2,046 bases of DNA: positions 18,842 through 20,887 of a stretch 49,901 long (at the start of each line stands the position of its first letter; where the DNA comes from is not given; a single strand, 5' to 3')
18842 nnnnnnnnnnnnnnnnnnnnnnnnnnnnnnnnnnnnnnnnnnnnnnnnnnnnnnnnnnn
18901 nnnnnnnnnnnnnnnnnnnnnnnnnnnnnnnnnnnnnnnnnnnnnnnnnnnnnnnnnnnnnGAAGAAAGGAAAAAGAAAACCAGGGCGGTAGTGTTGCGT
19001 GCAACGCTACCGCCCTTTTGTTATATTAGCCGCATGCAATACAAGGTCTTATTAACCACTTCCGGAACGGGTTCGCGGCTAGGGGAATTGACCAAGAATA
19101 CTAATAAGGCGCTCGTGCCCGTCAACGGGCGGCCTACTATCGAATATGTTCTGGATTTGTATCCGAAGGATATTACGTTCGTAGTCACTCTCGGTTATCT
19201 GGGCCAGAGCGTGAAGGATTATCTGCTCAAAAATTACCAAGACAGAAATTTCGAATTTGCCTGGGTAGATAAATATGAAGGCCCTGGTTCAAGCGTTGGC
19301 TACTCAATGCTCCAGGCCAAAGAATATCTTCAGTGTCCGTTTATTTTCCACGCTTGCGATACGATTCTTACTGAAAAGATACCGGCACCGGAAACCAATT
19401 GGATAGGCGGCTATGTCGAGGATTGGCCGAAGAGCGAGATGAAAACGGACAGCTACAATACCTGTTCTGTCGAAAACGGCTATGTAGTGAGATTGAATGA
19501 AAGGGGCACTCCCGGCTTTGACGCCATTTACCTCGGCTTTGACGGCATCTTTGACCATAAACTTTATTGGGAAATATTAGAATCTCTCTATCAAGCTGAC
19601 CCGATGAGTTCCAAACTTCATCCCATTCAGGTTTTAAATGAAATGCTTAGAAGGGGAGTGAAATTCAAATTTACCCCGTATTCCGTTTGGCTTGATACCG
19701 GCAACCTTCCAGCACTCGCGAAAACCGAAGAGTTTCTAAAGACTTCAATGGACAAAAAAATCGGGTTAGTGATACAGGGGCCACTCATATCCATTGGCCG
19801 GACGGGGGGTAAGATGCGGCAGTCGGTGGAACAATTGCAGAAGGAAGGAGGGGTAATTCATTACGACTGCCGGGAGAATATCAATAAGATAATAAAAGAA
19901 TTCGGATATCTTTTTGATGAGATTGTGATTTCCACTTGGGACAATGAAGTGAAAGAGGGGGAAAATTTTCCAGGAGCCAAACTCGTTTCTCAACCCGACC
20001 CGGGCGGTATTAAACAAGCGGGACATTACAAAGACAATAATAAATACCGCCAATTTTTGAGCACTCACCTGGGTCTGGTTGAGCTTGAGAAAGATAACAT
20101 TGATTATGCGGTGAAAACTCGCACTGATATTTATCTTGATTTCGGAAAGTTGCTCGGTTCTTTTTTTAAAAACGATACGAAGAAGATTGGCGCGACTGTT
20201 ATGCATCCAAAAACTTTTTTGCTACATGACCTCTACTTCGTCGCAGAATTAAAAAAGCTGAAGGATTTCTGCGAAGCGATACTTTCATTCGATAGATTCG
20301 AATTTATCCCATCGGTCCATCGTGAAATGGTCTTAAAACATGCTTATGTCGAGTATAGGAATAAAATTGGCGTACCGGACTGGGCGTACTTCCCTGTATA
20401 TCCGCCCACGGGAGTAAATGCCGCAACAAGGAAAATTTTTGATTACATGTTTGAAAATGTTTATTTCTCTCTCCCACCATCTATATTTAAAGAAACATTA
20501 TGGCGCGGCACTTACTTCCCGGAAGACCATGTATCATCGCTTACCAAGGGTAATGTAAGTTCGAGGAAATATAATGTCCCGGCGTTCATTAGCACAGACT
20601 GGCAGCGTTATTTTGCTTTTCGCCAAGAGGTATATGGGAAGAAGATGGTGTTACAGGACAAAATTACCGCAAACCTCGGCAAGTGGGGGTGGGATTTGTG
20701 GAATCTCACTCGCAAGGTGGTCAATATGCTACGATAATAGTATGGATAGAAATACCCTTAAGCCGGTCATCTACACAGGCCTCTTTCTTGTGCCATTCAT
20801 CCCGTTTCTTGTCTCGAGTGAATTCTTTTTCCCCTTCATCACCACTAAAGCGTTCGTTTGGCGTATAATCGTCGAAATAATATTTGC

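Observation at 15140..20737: Non-canonical nucleotide-sugar module: KdsC-like phosphatase, GatZ-like TIM-barrel protein, cupin isomerase and two NTP-transferase fusions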

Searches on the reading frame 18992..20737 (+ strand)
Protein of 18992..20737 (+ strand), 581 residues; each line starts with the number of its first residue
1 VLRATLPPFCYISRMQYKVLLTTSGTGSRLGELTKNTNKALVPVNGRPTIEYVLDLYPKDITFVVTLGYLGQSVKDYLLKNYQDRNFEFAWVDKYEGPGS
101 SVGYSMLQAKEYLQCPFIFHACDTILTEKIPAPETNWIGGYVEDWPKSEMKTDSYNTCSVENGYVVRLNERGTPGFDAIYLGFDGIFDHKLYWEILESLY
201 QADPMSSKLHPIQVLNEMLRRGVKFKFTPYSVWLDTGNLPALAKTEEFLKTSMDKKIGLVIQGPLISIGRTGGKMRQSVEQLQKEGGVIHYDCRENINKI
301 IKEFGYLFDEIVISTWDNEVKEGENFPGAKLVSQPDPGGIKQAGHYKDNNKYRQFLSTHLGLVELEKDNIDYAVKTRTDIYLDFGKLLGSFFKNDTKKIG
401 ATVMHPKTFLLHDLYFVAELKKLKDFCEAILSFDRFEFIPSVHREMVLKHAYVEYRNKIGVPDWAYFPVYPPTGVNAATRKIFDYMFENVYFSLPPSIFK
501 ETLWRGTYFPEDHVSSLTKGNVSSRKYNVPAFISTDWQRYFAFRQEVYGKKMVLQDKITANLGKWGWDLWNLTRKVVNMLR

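Call 3: search_protein_families(library=pfam, proteins=[window:18992-20737:+], max_evalue=0.01)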
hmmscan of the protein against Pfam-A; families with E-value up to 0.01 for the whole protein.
window:18992-20737:+ (581 aa): 3 families
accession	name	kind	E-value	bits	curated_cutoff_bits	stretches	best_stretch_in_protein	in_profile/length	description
PF07507.16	WavE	-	1.4e-06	28.2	27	1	310-386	37-112/305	WavE lipopolysaccharide synthesis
PF12804.13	NTP_transf_3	-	7.6e-06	26.6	27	1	24-126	6-98/160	MobA-like NTP transferase domain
PF00483.29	NTP_transferase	-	0.00043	20.4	21.2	0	23-76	6-63/245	Nucleotidyl transferase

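Call 4: search_protein_families(library=ncbifam, proteins=[window:18992-20737:+], max_evalue=0.01)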
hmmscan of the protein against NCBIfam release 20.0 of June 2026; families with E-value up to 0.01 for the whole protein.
window:18992-20737:+ (581 aa): 10 families
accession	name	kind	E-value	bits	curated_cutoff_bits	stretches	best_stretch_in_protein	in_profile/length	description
NF041313.1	UDPGP_AglF_Halo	equivalog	1.7e-09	37.5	400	1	20-129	4-111/234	UTP--glucose-1-phosphate uridylyltransferase AglF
TIGR03992.1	Arch_glmU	subfamily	5.9e-09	35.3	292.1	1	20-129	4-112/393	bifunctional sugar-1-phosphate nucleotidylyltransferase/acetyltransferase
TIGR01208.1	rmlA_long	equivalog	1.3e-06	27.6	320.25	1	18-131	1-115/353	glucose-1-phosphate thymidylyltransferase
TIGR02623.1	G1P_cyt_trans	equivalog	3.1e-06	26.8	300.25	1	18-83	2-68/255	glucose-1-phosphate cytidylyltransferase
NF049965.1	GlMnHpPGnyltfHddC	equivalog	0.0002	21.1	300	1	20-102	4-88/221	D-glycero-D-manno-heptose 1-phosphate guanosyltransferase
NF045495.1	AdoCbiPCobY_Meth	equivalog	0.0002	20.9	250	1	19-125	3-105/195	adenosylcobinamide-phosphate guanylyltransferase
NF045761.1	NAMPUrTaseMurU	equivalog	0.0007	19.5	250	1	18-78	2-64/226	N-acetylmuramate alpha-1-phosphate uridylyltransferase MurU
NF041135.1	IPPtranDIPPsyn_Thcocales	equivalog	0.00098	18.2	580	1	20-190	4-165/419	bifunctional L-myo-inositol-1-phosphate cytidylyltransferase/CDP-L-myo-inositol myo-inositolphosphotransferase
NF045697.1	MurNAcPUrMurU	equivalog_domain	0.0033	16.8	370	1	23-78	4-61/229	N-acetylmuramate alpha-1-phosphate uridylyltransferase MurU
TIGR01207.1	rmlA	equivalog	0.0089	15.2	360.65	0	21-54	4-37/286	glucose-1-phosphate thymidylyltransferase RfbA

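Call 10: search_solved_structures(query=window:18992-20737:+, max_evalue=1, show_alignments=0)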
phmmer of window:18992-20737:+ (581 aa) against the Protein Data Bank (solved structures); distinct sequences matched with E-value up to 1: 17.
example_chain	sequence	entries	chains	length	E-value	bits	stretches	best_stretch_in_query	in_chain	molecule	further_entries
1jyk_A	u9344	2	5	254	3.9e-09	38.9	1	7-122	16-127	CTP:phosphocholine Cytidylyltransferase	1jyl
4y7t_A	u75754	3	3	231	4.1e-05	25.7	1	18-79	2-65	Nucleotidyl transferase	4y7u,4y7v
2xme_A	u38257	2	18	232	0.00092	21.2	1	17-189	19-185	CTP-INOSITOL-1-PHOSPHATE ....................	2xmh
3hl3_A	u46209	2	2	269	0.0014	20.6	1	15-238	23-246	Glucose-1-phosphate thymidylyltransferase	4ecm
1tzf_A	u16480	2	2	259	0.0063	18.4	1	17-80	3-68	Glucose-1-phosphate cytidylyltransferase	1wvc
6knj_A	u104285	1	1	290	0.14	14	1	18-90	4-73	UTP--glucose-1-phosphate uridylyltransferase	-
6ikx_A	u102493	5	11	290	0.14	14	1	18-90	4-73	UTP--glucose-1-phosphate uridylyltransferase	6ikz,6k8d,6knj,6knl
2ggo_A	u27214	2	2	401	0.16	13.8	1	18-84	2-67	401aa long hypothetical glucose-1-phosphate thymidylyltransferase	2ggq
5z09_A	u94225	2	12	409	0.17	13.7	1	18-83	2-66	Dual sugar-1-phosphate nucleotidylyltransferase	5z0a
4ho0_A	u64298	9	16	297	0.26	13.1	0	20-56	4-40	Glucose-1-phosphate thymidylyltransferase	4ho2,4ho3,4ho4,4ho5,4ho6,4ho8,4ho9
1lvw_A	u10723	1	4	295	0.27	13.1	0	19-56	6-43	glucose-1-phosphate thymidylyltransferase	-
6n0u_A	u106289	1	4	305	0.38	12.6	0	15-55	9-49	Glucose-1-phosphate thymidylyltransferase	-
9y3p_I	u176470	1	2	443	0.47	12.2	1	15-59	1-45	Translation initiation factor eIF2B subunit gamma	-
6caj_J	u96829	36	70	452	0.48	12.2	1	15-59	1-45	Translation initiation factor eIF-2B subunit gamma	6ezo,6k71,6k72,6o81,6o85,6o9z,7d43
1mc3_A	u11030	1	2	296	0.5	12.2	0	18-56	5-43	GLUCOSE-1-PHOSPHATE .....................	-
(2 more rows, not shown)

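Call 57: find_homologous_proteins(query=window:18992-20737:+, max_evalue=0.001)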
Query window:18992-20737:+ (581 aa): 450 proteins with E <= 0.001 among 5661 candidates; the best 120 are listed.
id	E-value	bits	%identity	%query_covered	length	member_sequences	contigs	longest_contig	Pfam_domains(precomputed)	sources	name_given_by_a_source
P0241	0.0e+0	1333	100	98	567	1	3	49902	PF07507.17,PF12804.14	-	-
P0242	5.1e-171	588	74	57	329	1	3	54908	PF07507.17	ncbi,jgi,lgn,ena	-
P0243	6.3e-170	585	75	56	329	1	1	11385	PF07507.17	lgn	-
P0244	1.1e-167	578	75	57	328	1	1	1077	PF07507.17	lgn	-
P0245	3.5e-165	569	72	57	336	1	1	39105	PF07507.17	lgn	-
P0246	3.5e-163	563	74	56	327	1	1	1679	-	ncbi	ncbi:MAG: hypothetical protein AAB758_01025, partial [Patescibacteria group bacterium]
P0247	1.1e-162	561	72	56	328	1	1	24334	PF07507.17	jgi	jgi:hypothetical protein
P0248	7.5e-162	558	73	56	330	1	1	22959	-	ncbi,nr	ncbi:MAG: WavE lipopolysaccharide synthesis family protein [bacterium]|nr:WavE lipopolysaccharide sy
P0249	1.5e-161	557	74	56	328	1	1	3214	PF07507.17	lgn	-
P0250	2.3e-160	553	72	56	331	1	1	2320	PF07507.17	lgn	-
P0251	5.1e-156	539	71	56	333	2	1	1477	PF07507.17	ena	-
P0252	2.9e-155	536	65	59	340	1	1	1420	PF07507.17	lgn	-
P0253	3.1e-151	523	67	56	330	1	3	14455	PF07507.17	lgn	-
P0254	1.0e-149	518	67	56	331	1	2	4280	-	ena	-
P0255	1.1e-149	518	68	56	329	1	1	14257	PF07507.17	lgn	-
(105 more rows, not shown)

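Call 75: find_encoding_contigs(protein=P0242, flank=9000, max_places=2)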
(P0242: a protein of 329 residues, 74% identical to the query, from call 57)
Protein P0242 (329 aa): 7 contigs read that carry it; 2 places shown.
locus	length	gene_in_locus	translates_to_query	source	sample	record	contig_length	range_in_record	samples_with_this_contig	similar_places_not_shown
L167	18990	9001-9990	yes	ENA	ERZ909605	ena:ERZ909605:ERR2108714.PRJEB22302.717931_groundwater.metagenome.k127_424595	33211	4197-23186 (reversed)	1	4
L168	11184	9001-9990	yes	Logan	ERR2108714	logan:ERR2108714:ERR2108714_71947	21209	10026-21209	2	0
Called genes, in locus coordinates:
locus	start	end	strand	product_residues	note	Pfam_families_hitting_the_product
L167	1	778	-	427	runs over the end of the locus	PF01943:Polysacc_synt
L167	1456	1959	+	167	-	PF08282:Hydrolase_3 (weak)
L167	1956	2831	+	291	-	-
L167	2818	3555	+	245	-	PF00106:adh_short, PF08659:KR, PF13561:adh_short_C2, PF23441:SDR (weak)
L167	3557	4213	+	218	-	PF00702:Hydrolase, PF13419:HAD_2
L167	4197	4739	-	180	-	-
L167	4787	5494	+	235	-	PF13580:SIS_2, PF01380:SIS (weak)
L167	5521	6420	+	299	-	PF01636:APH (weak)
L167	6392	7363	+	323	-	PF00456:Transketolase_N, PF13292:DXP_synthase_N (weak), PF00676:E1_dh (weak)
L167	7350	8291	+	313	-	PF02779:Transket_pyr, PF02780:Transketolase_C, PF22613:Transketolase_C_1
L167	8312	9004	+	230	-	PF00483:NTP_transferase (faint), PF12804:NTP_transf_3 (weak)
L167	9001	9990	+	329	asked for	PF07507:WavE (weak)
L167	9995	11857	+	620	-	PF04932:Wzy_C, PF21033:RMD1-3 (weak), PF14559:TPR_19 (weak)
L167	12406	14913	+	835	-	PF07517:SecA_DEAD, PF01043:SecA_PP_bind, PF21090:P-loop_SecA, PF07516:SecA_SW, PF02810:SEC-C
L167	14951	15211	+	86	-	PF02604:PhdYeFM_antitox (weak)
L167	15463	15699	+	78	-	-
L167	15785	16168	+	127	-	-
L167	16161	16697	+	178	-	PF02600:DsbB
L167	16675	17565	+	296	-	PF03690:MYG1_exonuc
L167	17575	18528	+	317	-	PF01018:GTP1_OBG, PF01926:MMR_HSR1, PF02421:FeoB_N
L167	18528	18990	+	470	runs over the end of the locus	PF02934:GatB_N, PF02637:GatB_Yqey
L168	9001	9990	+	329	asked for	PF07507:WavE (weak)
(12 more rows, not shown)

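Call 76: find_encoding_contigs(protein=P0245, flank=9000, max_places=1)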
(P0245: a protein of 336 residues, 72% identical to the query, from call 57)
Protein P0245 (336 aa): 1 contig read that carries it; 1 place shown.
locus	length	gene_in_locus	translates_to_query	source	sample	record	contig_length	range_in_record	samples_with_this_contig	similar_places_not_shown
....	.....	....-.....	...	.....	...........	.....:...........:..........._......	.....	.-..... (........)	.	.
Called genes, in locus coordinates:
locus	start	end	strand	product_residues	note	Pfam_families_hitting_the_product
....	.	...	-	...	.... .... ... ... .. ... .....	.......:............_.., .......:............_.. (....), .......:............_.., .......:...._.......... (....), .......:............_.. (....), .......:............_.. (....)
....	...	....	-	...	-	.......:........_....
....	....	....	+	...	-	-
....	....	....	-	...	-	-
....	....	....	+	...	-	-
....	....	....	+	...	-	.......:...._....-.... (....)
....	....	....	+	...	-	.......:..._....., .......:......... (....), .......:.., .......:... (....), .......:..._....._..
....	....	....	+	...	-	-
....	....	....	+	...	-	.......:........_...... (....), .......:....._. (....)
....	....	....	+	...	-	-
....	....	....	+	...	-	-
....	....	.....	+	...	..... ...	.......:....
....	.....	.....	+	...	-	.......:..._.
